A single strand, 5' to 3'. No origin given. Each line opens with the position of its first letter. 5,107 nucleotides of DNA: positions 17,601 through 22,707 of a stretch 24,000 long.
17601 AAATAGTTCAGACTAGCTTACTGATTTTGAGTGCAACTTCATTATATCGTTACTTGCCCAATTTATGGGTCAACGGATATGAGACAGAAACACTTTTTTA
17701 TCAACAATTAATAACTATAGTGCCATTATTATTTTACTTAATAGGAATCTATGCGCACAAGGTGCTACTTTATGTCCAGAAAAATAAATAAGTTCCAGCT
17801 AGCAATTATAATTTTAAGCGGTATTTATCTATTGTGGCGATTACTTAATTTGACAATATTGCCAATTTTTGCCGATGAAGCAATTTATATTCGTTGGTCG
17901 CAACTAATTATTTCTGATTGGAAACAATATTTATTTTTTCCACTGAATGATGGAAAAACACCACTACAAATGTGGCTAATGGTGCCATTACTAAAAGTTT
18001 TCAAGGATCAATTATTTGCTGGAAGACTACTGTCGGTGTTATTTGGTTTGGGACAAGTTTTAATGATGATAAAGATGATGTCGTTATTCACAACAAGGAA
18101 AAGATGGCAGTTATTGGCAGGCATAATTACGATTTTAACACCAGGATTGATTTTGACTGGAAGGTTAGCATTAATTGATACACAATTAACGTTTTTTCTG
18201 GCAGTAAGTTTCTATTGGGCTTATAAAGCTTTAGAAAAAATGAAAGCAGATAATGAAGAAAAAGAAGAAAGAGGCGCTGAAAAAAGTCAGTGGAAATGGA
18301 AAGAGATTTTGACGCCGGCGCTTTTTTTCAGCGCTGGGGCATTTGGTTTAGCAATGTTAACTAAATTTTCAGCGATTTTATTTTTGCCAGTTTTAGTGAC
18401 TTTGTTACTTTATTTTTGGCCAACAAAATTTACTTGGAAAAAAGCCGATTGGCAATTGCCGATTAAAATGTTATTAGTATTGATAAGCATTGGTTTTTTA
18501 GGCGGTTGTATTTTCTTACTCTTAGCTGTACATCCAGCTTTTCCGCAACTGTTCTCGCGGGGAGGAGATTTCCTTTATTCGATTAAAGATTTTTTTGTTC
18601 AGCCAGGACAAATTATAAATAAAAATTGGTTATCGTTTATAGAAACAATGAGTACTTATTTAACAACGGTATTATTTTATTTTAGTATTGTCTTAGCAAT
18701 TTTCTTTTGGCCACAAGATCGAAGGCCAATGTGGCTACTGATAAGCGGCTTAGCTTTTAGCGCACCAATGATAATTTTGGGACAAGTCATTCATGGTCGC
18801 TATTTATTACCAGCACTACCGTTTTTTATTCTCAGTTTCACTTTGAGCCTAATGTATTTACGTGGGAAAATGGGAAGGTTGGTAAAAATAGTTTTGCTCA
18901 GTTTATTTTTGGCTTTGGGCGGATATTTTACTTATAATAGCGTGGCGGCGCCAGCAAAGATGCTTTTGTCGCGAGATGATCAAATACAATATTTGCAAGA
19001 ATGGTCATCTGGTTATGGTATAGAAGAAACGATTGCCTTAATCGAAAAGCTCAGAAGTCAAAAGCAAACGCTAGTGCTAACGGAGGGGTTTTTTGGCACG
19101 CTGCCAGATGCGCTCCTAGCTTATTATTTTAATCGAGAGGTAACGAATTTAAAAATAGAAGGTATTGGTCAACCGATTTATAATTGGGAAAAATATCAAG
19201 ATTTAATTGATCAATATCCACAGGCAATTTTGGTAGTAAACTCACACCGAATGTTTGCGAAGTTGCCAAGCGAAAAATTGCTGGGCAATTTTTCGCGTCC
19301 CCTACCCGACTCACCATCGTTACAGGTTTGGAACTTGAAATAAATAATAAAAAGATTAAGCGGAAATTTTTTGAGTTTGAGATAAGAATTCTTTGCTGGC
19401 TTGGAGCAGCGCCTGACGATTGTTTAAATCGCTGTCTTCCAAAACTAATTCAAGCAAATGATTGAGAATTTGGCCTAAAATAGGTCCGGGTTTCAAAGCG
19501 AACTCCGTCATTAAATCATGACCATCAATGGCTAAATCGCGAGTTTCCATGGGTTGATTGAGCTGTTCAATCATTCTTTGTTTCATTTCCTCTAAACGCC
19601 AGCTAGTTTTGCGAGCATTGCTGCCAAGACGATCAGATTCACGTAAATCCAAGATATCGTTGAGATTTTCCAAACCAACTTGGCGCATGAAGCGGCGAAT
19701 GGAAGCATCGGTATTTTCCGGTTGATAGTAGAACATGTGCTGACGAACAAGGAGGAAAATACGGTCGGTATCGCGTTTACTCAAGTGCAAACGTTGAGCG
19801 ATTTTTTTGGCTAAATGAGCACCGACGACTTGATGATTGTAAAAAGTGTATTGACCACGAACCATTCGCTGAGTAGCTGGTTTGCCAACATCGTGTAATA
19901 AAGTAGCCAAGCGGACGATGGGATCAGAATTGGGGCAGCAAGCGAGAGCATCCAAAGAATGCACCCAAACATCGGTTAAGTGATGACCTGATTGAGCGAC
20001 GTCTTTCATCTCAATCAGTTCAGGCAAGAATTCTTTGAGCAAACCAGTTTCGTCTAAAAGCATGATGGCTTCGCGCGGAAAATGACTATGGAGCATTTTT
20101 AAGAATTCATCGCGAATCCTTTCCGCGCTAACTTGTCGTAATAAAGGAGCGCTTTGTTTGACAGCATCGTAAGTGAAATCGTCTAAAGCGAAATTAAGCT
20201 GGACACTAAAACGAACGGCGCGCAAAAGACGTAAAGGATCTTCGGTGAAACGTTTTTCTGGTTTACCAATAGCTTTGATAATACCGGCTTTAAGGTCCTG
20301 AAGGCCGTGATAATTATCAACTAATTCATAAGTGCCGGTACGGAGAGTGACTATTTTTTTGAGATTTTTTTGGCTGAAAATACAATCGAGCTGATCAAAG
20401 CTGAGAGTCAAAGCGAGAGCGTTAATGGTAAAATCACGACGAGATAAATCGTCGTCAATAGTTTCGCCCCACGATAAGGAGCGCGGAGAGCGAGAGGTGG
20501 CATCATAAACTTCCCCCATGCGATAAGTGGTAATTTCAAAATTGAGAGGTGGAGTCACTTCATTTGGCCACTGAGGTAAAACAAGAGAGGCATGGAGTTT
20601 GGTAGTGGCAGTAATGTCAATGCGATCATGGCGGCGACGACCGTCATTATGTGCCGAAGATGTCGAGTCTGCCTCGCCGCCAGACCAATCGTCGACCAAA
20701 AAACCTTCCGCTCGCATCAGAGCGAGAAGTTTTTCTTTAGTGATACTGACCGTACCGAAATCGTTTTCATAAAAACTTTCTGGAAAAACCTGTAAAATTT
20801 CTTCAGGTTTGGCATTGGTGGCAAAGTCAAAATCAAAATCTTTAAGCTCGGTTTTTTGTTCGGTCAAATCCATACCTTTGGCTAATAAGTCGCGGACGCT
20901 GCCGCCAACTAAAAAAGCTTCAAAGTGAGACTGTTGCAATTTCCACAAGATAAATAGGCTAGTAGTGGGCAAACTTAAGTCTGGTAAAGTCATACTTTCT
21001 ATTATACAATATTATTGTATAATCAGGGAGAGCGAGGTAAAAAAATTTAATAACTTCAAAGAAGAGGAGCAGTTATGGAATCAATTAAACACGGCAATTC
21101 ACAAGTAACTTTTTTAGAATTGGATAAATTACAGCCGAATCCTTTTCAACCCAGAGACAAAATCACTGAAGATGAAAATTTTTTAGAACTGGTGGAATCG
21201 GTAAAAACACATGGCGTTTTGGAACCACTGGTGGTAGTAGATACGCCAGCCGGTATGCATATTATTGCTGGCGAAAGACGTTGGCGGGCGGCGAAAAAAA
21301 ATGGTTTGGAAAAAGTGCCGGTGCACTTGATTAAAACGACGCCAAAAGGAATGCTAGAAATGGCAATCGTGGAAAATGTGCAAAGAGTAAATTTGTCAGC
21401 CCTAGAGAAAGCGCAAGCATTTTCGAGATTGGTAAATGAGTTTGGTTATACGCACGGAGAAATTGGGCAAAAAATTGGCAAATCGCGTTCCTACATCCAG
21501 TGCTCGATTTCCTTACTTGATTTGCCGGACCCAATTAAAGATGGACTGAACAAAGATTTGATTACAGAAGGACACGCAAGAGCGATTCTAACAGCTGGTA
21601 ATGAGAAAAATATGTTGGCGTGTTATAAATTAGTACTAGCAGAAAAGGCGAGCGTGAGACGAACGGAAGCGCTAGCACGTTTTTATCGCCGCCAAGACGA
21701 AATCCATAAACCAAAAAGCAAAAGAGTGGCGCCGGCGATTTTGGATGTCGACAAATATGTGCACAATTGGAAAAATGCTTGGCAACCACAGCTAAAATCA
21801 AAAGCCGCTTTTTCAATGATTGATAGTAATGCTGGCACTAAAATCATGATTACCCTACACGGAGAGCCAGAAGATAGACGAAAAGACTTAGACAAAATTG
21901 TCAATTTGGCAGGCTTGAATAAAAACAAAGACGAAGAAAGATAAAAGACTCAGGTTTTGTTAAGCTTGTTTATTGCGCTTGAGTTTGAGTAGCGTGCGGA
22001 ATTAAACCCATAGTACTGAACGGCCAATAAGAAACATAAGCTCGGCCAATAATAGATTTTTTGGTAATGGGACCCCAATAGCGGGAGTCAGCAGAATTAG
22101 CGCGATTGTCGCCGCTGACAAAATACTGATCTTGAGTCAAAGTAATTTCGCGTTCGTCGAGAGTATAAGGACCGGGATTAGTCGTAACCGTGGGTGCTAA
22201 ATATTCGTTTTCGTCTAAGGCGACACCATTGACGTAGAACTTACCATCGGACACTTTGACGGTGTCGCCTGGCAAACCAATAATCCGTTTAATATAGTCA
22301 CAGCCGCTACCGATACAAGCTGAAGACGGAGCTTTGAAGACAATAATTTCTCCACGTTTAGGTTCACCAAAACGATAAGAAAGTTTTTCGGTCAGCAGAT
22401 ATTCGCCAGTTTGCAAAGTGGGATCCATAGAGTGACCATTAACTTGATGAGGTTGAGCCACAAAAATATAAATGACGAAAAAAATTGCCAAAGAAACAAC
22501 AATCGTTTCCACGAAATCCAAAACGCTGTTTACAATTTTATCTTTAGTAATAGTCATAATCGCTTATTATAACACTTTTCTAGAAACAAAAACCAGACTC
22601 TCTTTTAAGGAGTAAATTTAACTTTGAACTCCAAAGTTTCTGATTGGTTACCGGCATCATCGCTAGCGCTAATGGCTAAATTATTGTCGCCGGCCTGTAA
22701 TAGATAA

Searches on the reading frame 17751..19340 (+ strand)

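Call 46: search_protein_families(library=pfam, proteins=[window:17751-19340:+], max_evalue=0.001)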
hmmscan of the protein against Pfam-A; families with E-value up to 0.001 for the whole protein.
window:17751-19340:+ (530 aa): 2 families
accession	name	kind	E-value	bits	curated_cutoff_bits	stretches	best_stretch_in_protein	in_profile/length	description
PF02366.24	PMT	-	7.2e-09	36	22.7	1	85-245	79-228/245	Dolichyl-phosphate-mannose-protein mannosyltransferase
PF13231.12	PMT_2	-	2.3e-06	28.3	26.1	1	69-165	2-97/160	Dolichyl-phosphate-mannose-protein mannosyltransferase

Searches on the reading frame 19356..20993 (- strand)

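Call 46: search_protein_families(library=pfam, proteins=[window:19356-20993:-], max_evalue=0.001)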
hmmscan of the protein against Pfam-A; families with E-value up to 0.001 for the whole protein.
window:19356-20993:- (545 aa): 4 families
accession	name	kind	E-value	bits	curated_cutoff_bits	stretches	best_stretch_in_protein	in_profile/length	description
PF01743.26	PolyA_pol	-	2.8e-20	73.4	23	2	151-239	60-125/126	Poly A polymerase head domain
PF12627.12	PolyA_pol_RNAbd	-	8e-19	67.6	22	1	267-326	1-60/64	Probable RNA and SrmB- binding site of polymerase A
PF13735.12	tRNA_NucTran2_2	-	1.8e-11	44.6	27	1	427-531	53-147/149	tRNA nucleotidyltransferase domain 2 putative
PF01966.28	HD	-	1.3e-07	32.4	22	1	359-426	26-92/116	HD domain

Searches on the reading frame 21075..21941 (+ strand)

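Call 46: search_protein_families(library=pfam, proteins=[window:21075-21941:+], max_evalue=0.001)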
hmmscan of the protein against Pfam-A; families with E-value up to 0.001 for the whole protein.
window:21075-21941:+ (289 aa): 3 families
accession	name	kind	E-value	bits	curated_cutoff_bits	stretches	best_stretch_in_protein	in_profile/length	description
PF17762.8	HTH_ParB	-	4.5e-26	91.4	22.6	1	106-202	2-98/102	ParB HTH domain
PF02195.25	ParB_N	-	8.3e-25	87.1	26.3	1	10-103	2-95/95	ParB N-terminal domain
PF08535.16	KorB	-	0.00099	19.5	22.3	0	126-204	5-83/89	KorB domain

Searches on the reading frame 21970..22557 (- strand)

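Call 46: search_protein_families(library=pfam, proteins=[window:21970-22557:-], max_evalue=0.001)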
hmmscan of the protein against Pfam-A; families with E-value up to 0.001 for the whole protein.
window:21970-22557:- (195 aa): 1 family
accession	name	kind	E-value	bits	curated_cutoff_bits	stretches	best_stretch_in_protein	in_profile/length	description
PF10502.14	Peptidase_S26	-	6.3e-52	176.4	22.9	1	14-178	3-168/168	Signal peptidase, peptidase S26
